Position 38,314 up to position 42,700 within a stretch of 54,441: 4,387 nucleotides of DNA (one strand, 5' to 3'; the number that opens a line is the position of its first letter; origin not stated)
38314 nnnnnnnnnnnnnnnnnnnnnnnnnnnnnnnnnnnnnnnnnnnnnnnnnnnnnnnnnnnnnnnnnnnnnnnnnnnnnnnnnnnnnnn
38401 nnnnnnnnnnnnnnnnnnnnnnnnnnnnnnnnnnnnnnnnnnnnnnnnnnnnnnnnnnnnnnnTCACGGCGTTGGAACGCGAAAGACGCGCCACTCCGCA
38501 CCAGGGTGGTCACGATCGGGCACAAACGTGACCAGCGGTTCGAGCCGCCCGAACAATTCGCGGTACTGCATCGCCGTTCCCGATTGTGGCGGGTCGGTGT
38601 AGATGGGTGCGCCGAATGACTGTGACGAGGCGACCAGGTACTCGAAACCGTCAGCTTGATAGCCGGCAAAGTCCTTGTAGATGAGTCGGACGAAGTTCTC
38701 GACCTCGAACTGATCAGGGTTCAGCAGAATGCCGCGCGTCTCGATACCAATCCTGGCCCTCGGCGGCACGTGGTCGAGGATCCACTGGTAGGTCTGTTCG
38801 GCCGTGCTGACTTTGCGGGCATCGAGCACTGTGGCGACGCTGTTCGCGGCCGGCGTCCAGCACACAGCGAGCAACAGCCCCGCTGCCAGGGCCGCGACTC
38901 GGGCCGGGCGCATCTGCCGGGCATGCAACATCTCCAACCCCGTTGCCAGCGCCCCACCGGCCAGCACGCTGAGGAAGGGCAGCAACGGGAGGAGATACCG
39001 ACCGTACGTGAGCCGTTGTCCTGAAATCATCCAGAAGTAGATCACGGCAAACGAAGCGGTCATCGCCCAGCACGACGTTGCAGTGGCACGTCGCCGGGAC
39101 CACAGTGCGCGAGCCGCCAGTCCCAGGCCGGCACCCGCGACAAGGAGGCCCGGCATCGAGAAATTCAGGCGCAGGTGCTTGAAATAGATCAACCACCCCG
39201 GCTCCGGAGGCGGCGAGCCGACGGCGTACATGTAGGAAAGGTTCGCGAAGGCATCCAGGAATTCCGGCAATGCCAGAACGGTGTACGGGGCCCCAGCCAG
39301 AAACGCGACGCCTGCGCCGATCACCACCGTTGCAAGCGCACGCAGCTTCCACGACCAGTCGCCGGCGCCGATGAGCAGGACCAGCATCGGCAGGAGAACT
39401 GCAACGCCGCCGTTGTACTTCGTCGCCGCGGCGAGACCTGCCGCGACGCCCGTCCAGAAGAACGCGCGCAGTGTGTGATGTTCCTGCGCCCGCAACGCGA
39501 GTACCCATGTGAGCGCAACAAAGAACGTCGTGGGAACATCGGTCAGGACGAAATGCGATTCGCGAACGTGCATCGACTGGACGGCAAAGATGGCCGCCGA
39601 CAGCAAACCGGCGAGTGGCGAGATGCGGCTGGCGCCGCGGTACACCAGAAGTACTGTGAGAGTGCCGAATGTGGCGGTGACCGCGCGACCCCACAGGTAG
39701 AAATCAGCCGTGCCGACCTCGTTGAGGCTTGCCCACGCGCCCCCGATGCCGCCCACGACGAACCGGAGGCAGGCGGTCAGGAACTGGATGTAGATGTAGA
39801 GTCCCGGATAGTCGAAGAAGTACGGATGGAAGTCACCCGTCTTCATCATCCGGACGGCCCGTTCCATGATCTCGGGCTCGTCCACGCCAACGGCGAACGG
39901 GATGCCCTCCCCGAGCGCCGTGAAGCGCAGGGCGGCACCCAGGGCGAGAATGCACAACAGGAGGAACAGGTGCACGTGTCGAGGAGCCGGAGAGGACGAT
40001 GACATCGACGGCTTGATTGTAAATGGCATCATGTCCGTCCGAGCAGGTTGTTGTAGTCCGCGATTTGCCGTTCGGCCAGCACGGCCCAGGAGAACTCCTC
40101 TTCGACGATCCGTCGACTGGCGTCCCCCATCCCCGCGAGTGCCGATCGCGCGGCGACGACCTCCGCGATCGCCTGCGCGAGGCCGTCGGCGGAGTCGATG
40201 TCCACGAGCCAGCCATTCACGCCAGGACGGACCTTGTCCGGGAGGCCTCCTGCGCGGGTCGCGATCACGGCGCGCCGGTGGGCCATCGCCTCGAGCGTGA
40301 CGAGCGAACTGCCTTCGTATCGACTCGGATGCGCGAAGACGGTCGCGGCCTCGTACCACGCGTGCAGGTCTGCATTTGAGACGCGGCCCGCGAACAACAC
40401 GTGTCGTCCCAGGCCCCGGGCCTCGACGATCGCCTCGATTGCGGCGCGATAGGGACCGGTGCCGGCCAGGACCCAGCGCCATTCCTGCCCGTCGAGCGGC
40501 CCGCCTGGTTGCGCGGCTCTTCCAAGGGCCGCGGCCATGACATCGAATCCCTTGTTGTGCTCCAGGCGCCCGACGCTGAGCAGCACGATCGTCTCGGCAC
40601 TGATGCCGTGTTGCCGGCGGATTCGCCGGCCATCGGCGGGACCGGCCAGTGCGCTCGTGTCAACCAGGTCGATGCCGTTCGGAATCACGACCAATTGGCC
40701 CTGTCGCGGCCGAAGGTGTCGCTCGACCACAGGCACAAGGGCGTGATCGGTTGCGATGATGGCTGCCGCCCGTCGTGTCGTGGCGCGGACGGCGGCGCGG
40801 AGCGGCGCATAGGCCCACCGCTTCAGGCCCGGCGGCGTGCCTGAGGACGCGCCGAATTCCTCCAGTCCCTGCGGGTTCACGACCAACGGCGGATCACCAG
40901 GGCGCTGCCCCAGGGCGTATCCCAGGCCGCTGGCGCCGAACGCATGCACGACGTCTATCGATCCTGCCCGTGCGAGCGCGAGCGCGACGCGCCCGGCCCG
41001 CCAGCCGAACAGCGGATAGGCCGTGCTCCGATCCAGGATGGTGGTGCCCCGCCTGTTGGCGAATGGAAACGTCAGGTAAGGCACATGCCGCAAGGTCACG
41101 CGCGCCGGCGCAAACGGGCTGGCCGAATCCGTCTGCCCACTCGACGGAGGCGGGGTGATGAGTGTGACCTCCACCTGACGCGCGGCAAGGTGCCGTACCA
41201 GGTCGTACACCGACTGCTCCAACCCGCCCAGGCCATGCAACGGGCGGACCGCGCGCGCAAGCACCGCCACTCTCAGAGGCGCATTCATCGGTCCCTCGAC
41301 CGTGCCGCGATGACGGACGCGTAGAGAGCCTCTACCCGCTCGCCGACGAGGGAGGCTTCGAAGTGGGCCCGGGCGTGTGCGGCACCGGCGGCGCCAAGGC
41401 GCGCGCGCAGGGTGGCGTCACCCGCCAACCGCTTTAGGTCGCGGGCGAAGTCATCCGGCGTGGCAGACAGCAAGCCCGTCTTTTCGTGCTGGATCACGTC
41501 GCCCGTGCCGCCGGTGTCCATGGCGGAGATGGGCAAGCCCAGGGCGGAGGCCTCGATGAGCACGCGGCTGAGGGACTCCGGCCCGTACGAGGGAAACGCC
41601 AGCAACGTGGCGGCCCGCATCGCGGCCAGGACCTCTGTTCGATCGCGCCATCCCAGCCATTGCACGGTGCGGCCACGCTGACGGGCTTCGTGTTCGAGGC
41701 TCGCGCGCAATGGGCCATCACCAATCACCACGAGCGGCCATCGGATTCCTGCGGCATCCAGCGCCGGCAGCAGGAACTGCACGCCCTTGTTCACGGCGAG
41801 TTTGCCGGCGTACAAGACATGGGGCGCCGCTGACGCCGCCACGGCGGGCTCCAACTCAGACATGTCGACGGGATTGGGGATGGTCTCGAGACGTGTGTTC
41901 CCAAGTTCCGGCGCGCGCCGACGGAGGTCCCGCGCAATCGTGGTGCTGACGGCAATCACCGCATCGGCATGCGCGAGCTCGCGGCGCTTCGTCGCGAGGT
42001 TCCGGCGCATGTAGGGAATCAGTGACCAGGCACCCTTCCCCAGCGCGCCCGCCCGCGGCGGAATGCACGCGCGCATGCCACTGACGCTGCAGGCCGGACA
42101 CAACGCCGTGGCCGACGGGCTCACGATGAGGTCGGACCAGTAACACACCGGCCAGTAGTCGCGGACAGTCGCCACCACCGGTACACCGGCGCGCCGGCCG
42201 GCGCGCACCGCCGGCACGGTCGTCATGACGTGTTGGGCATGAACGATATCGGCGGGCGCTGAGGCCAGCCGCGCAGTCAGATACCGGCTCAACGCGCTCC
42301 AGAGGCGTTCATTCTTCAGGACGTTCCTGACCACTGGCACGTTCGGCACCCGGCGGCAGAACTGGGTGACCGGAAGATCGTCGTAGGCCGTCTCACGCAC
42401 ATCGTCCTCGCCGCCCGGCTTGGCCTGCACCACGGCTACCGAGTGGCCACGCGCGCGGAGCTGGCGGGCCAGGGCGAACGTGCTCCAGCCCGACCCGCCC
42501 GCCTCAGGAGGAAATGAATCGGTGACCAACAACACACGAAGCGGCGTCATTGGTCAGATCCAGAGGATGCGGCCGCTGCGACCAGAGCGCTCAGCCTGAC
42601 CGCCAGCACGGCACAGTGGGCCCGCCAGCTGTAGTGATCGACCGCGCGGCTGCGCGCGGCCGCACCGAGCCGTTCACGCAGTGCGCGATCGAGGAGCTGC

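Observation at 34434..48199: Ten-gene translationally coupled envelope-glycosylation locus rich in GT-C membrane transferases: best candidate for an undescribed system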

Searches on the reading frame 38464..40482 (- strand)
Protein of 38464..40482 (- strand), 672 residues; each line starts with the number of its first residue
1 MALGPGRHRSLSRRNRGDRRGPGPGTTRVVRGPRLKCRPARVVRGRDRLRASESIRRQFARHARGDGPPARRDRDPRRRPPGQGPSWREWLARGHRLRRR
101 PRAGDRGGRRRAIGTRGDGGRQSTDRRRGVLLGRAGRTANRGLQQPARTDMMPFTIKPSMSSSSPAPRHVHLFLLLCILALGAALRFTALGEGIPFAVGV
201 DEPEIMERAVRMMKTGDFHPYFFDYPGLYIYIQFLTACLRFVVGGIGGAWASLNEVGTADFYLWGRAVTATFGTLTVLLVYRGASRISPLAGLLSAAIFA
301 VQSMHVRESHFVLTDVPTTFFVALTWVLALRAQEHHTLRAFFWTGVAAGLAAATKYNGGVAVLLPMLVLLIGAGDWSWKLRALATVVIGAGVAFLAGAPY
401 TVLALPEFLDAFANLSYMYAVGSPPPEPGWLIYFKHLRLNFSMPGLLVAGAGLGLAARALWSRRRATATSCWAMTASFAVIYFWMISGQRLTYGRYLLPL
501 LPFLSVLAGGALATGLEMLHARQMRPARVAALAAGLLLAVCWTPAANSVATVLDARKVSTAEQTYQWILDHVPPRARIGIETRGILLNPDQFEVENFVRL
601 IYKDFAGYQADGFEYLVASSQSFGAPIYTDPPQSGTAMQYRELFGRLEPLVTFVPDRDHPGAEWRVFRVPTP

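Call 4: search_protein_families(library=pfam, proteins=[window:38464-40482:-], max_evalue=0.01)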
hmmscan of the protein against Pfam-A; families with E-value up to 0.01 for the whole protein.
window:38464-40482:- (672 aa): 2 families
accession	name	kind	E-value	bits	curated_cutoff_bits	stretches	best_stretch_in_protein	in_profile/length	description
PF02366.24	PMT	-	3.8e-13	50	22.7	1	260-401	80-231/245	Dolichyl-phosphate-mannose-protein mannosyltransferase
PF13231.12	PMT_2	-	4.8e-10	40.3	26.1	1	266-395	25-152/160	Dolichyl-phosphate-mannose-protein mannosyltransferase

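Call 5: search_protein_families(library=ncbifam, proteins=[window:38464-40482:-], max_evalue=0.01)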
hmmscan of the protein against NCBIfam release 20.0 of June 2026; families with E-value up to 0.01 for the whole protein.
window:38464-40482:- (672 aa): 1 family
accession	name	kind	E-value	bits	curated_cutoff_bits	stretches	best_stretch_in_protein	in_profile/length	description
TIGR03663.1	TIGR03663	subfamily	0.00056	19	126.25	1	264-366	72-174/435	flippase activity-associated protein Agl23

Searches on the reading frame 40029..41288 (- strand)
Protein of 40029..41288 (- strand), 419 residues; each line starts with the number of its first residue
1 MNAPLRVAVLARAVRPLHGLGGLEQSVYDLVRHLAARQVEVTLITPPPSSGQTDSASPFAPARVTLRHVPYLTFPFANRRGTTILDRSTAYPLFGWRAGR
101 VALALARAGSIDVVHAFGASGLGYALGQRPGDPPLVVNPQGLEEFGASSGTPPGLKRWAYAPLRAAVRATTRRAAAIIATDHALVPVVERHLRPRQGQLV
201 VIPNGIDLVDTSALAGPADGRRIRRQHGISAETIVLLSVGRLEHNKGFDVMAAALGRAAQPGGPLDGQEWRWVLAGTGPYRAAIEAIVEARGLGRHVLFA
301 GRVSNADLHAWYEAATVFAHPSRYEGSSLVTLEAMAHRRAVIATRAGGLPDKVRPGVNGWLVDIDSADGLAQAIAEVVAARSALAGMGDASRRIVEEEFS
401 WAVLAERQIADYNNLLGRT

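Call 4: search_protein_families(library=pfam, proteins=[window:40029-41288:-], max_evalue=0.01)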
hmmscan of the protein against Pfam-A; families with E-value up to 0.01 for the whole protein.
window:40029-41288:- (419 aa): 6 families
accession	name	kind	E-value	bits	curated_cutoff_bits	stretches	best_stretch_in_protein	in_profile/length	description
PF00534.26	Glycos_transf_1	-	2.7e-34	118.6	26.4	1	222-391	4-169/172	Glycosyl transferases group 1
PF13692.12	Glyco_trans_1_4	-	1.4e-32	113.3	27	1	235-378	3-140/142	Glycosyl transferases group 1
PF13439.12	Glyco_transf_4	-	8e-21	75.2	28.5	1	21-208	2-168/170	Glycosyltransferase Family 4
PF13579.12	Glyco_trans_4_4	-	2.8e-17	63.9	29.7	1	21-205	1-158/158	Glycosyl transferase 4-like domain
PF20706.3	GT4-conflict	-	5.6e-08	32.6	26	1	226-404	193-381/385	Family 4 Glycosyltransferase in conflict systems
PF13524.12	Glyco_trans_1_2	-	0.00057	20.3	25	1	290-406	27-140/144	Glycosyl transferase-like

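Call 5: search_protein_families(library=ncbifam, proteins=[window:40029-41288:-], max_evalue=0.01)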
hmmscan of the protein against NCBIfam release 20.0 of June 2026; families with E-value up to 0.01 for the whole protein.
window:40029-41288:- (419 aa): 45 families (the best 25 are shown)
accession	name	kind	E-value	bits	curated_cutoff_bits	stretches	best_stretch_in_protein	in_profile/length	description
TIGR03088.1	stp2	hypoth_equivalog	1.7e-33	116.2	409.05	1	156-415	122-373/374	TIGR03088 family PEP-CTERM/XrtA system glycosyltransferase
NF041876.1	EPS_EpsE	equivalog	8.1e-28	97.7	400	1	173-406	161-387/389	exopolysaccharide biosynthesis GT4 family glycosyltransferase EpsE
TIGR02149.1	glgA_Coryne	subfamily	2.7e-25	89.3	302.4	1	170-415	141-390/391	glycogen synthase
TIGR04063.1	stp3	hypoth_equivalog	8.7e-24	84.1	442.05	1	196-416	179-396/397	TIGR04063 family PEP-CTERM/XrtA system glycosyltransferase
TIGR03449.1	mycothiol_MshA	equivalog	6e-23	81.4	462.5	1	178-415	170-403/406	D-inositol-3-phosphate glycosyltransferase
NF038295.1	EPS_HpsP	equivalog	3.1e-22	79.1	550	1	170-415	151-387/388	hormogonium polysaccharide biosynthesis glycosyltransferase HpsP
NF047684.1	TeichurnBiosyTuaC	equivalog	8e-20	71.1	550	1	167-415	158-389/391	teichuronic acid biosynthesis protein TuaC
TIGR03999.1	thiol_BshA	equivalog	2.4e-19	69.5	273.7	1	166-415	137-373/375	N-acetyl-alpha-D-glucosaminyl L-malate synthase BshA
TIGR02095.1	glgA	subfamily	3.4e-18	65.6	328.45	1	225-414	284-476/477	glycogen/starch synthase, ADP-glucose type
TIGR04157.1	glyco_rSAM_CFB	subfamily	5.8e-17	61.8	400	1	195-406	191-400/406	TIGR04157 family glycosyltransferase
NF053787.1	GlcN_PG_synth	equivalog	1.1e-15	57.3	480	1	209-416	173-360/361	N-acetylglucosaminyl phosphatidylglycerol synthase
TIGR04047.1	MSMEG_0565_glyc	hypoth_equivalog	3.2e-15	56.1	259.85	1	173-413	138-372/373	MSMEG_0565 family glycosyltransferase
NF012028.0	PRK15484.1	subfamily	3.1e-13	49.6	618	1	196-407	160-370/380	lipopolysaccharide N-acetylglucosaminyltransferase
NF038229.1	Glyco4_Geo_Pelo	equivalog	4.7e-13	48.9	400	1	165-406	101-327/338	GPMC system family 4 glycosyltransferase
TIGR04005.1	wcaL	equivalog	2.6e-12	46.3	537.6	1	230-410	219-400/406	colanic acid biosynthesis glycosyltransferase WcaL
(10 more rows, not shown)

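Call 39: search_solved_structures(query=window:40029-41288:-, max_evalue=1e-8)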
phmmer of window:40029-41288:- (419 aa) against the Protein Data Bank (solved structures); distinct sequences matched with E-value up to 1e-8: 11.
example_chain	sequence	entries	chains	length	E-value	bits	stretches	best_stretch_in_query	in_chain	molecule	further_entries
6kih_A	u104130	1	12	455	1.3e-20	77.1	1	194-408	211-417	Tll1590 protein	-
3c4q_A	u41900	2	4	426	7.1e-16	61.5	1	201-416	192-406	Predicted glycosyltransferases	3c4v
3c48_A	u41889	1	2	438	7.8e-16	61.4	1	201-416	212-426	Predicted glycosyltransferases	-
3oka_A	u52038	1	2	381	3.5e-15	59.2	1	202-408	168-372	GDP-mannose-dependent alpha-(1-6)-phosphatidylinositol monomannoside mannosyltransferase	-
3okc_A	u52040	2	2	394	3.8e-15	59.1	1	202-408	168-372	GDP-mannose-dependent alpha-(1-6)-phosphatidylinositol monomannoside mannosyltransferase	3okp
6tvp_A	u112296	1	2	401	3.6e-14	55.9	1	170-413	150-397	Alpha-maltose-1-phosphate synthase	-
7qsg_A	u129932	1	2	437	5.3e-13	52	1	94-418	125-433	D-inositol 3-phosphate glycosyltransferase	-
5i45_A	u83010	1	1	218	3.4e-11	46.1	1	280-377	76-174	Glycosyl transferases group 1 family protein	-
2jjm_A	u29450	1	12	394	6.4e-11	45.2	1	168-404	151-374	GLYCOSYL TRANSFERASE, GROUP 1 FAMILY PROTEIN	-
3mbo_A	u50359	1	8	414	7.3e-11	45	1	168-404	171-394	Glycosyltransferase, group 1 family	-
4xso_B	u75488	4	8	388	2.2e-09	40.1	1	159-417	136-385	Alr3699 protein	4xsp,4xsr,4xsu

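Call 79: search_protein_families(library=padloc, proteins=[window:40029-41288:-], max_evalue=0.001)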
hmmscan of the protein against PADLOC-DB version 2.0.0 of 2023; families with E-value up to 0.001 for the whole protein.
window:40029-41288:- (419 aa): 0 families

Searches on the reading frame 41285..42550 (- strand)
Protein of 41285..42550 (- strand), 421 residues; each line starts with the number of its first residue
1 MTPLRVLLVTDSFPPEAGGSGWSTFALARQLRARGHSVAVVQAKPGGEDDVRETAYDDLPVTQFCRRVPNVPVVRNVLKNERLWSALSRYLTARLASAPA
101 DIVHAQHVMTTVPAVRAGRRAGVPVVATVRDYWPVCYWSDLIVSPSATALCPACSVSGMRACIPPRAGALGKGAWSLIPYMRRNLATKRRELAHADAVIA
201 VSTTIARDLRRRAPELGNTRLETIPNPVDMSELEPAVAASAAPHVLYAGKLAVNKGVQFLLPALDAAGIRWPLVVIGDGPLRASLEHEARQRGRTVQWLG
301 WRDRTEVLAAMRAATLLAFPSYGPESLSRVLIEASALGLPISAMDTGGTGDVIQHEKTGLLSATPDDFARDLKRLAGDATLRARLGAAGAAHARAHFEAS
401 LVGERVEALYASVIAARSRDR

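Call 4: search_protein_families(library=pfam, proteins=[window:41285-42550:-], max_evalue=0.01)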
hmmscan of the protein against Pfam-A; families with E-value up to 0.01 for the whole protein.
window:41285-42550:- (421 aa): 5 families
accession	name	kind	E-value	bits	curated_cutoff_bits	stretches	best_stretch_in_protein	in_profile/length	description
PF13692.12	Glyco_trans_1_4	-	8.9e-24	84.8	27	1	243-377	2-141/142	Glycosyl transferases group 1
PF00534.26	Glycos_transf_1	-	1.1e-23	84.1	26.4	1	243-389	16-169/172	Glycosyl transferases group 1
PF13439.12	Glyco_transf_4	-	2.1e-23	83.7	28.5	1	18-231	2-169/170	Glycosyltransferase Family 4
PF13579.12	Glyco_trans_4_4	-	3.9e-16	60.2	29.7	1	18-226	1-157/158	Glycosyl transferase 4-like domain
PF13524.12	Glyco_trans_1_2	-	8.9e-05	22.9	25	1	260-398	5-134/144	Glycosyl transferase-like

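Call 5: search_protein_families(library=ncbifam, proteins=[window:41285-42550:-], max_evalue=0.01)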
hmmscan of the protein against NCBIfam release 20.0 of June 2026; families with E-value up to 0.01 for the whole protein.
window:41285-42550:- (421 aa): 26 families (the best 25 are shown)
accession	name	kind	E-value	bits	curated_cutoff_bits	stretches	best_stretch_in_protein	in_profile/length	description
NF038229.1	Glyco4_Geo_Pelo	equivalog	8e-21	74.4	400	1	188-414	103-337/338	GPMC system family 4 glycosyltransferase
NF041876.1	EPS_EpsE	equivalog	2.7e-20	73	400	1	186-401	153-384/389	exopolysaccharide biosynthesis GT4 family glycosyltransferase EpsE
TIGR02149.1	glgA_Coryne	subfamily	8.8e-20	71.2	302.4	1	189-414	139-391/391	glycogen synthase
TIGR04063.1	stp3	hypoth_equivalog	1.5e-17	63.6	442.05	2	5-133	1-127/397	TIGR04063 family PEP-CTERM/XrtA system glycosyltransferase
TIGR03088.1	stp2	hypoth_equivalog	2.6e-17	62.9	409.05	1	270-412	229-372/374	TIGR03088 family PEP-CTERM/XrtA system glycosyltransferase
TIGR03999.1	thiol_BshA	equivalog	1.1e-14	54.2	273.7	1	272-414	231-374/375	N-acetyl-alpha-D-glucosaminyl L-malate synthase BshA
TIGR03449.1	mycothiol_MshA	equivalog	1.1e-13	50.9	462.5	1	295-414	285-404/406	D-inositol-3-phosphate glycosyltransferase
NF047684.1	TeichurnBiosyTuaC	equivalog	7.8e-13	48.1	550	1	244-413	221-389/391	teichuronic acid biosynthesis protein TuaC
NF007396.0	PRK09922.1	equivalog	8.6e-13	47.9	385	1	187-361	128-307/361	lipopolysaccharide 1,6-galactosyltransferase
NF050056.1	ProtGlycPglH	equivalog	2.4e-11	43.3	600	1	222-406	160-346/354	GalNAc-alpha-(1->4)-GalNAc-alpha-(1->3)-diNAcBac-PP-undecaprenol alpha-1,4-N-acetyl-D-galactosaminyltransferase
NF046085.1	XrtY_assoc_Gly1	equivalog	8e-11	41.4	400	1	220-414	183-385/387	XrtY-associated glycosyltransferase XYAG1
NF007640.0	PRK10307.1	subfamily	1e-08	34.5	276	1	187-407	164-401/411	WcaI family glycosyltransferase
TIGR04047.1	MSMEG_0565_glyc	hypoth_equivalog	5.2e-08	32.4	259.85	0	292-396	256-358/373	MSMEG_0565 family glycosyltransferase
TIGR04157.1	glyco_rSAM_CFB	subfamily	6.8e-07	28.6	400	1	244-360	229-346/406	TIGR04157 family glycosyltransferase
NF053787.1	GlcN_PG_synth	equivalog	1.5e-06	27.4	480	1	243-413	198-359/361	N-acetylglucosaminyl phosphatidylglycerol synthase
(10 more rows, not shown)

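Call 40: search_solved_structures(query=window:41285-42550:-, max_evalue=1e-8)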
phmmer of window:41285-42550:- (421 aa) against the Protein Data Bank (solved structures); distinct sequences matched with E-value up to 1e-8: 8.
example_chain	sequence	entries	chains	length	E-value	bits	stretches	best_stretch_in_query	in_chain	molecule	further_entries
3okc_A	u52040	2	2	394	4.6e-12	48.8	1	175-409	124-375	GDP-mannose-dependent alpha-(1-6)-phosphatidylinositol monomannoside mannosyltransferase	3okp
3oka_A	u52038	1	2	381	4.9e-12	48.7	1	175-408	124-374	GDP-mannose-dependent alpha-(1-6)-phosphatidylinositol monomannoside mannosyltransferase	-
6kih_A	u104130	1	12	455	6e-11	45.1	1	185-416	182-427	Tll1590 protein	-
3c4q_A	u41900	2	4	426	2e-10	43.4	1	245-417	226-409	Predicted glycosyltransferases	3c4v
3c48_A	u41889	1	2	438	2.1e-10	43.3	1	245-417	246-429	Predicted glycosyltransferases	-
8dqd_A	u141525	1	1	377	2.1e-10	43.3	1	227-414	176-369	N, N'-diacetylbacillosaminyl-diphospho-undecaprenol alpha-1,3-N-acetylgalactosaminyltransf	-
8dvw_A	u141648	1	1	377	2.7e-10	42.9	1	228-414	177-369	N, N'-diacetylbacillosaminyl-diphospho-undecaprenol alpha-1,3-N-acetylgalactosaminyltransf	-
8dvz_A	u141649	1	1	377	2.5e-09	39.8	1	227-414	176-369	N, N'-diacetylbacillosaminyl-diphospho-undecaprenol alpha-1,3-N-acetylgalactosaminyltransf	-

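Call 79: search_protein_families(library=padloc, proteins=[window:41285-42550:-], max_evalue=0.001)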
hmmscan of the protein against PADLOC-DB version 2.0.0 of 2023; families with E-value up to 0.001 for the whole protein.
window:41285-42550:- (421 aa): 0 families
